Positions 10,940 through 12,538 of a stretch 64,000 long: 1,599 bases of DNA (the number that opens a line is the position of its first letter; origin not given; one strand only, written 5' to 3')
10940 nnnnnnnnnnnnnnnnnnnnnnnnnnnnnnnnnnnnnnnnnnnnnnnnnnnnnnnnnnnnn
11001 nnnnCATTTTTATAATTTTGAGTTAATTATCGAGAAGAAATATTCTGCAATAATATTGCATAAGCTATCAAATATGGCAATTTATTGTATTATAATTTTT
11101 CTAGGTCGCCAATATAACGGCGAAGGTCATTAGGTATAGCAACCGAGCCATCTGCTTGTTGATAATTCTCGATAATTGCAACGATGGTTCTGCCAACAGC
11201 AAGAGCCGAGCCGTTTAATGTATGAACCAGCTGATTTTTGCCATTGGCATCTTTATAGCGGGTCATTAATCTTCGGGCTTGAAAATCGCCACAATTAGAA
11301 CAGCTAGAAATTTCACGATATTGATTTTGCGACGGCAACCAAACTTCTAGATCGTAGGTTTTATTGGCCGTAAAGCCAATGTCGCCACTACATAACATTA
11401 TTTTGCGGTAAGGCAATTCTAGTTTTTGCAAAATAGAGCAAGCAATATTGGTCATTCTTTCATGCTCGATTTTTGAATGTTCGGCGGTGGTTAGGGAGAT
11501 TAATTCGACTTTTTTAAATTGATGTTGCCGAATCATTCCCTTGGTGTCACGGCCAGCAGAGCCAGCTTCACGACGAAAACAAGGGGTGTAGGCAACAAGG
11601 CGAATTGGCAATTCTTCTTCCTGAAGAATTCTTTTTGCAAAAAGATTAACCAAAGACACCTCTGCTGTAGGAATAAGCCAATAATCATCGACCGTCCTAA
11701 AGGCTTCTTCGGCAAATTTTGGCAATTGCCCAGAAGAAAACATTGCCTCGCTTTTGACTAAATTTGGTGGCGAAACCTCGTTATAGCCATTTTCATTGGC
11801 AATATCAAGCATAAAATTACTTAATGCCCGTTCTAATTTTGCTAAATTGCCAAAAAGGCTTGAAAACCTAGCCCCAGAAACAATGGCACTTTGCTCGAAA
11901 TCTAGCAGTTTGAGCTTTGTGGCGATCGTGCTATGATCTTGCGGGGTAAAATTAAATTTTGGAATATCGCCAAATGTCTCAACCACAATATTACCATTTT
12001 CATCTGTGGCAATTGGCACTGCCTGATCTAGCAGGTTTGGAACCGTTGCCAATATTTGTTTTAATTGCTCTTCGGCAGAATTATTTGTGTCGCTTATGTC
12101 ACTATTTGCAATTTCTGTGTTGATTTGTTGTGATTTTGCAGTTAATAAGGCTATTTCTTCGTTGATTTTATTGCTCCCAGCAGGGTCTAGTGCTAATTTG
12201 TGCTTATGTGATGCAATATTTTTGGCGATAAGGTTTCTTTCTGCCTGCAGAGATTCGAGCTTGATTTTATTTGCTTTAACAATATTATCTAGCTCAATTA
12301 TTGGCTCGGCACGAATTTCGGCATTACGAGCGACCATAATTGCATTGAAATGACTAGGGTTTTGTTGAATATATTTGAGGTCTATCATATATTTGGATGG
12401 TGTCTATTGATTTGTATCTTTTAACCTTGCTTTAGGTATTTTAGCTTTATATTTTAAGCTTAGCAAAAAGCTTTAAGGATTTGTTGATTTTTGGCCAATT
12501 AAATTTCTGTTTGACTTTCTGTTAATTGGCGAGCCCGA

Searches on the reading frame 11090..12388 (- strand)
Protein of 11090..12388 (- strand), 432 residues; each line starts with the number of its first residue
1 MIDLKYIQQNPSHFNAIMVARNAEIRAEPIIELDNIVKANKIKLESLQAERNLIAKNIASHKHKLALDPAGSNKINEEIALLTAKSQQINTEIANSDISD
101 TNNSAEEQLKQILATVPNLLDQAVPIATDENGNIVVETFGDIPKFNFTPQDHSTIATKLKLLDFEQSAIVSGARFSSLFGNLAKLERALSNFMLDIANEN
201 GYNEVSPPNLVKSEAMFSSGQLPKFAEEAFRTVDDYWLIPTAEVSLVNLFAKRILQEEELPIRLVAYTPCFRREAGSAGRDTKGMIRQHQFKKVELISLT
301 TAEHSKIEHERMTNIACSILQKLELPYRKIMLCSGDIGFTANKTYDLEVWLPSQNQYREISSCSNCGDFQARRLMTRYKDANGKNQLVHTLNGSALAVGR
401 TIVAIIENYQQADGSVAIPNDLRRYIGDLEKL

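Call 86: search_protein_families(library=pfam, proteins=[window:11090-12388:-], max_evalue=0.00001)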
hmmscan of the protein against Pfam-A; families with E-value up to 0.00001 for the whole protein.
window:11090-12388:- (432 aa): 2 families
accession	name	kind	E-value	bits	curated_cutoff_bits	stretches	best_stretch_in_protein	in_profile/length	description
PF00587.30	tRNA-synt_2b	-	2.5e-44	151.9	29.3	1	234-409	9-179/179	tRNA synthetase class II core domain (G, H, P, S and T)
PF02403.27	Seryl_tRNA_N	-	1.7e-12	48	28.2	1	1-119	1-107/108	Seryl-tRNA synthetase N-terminal domain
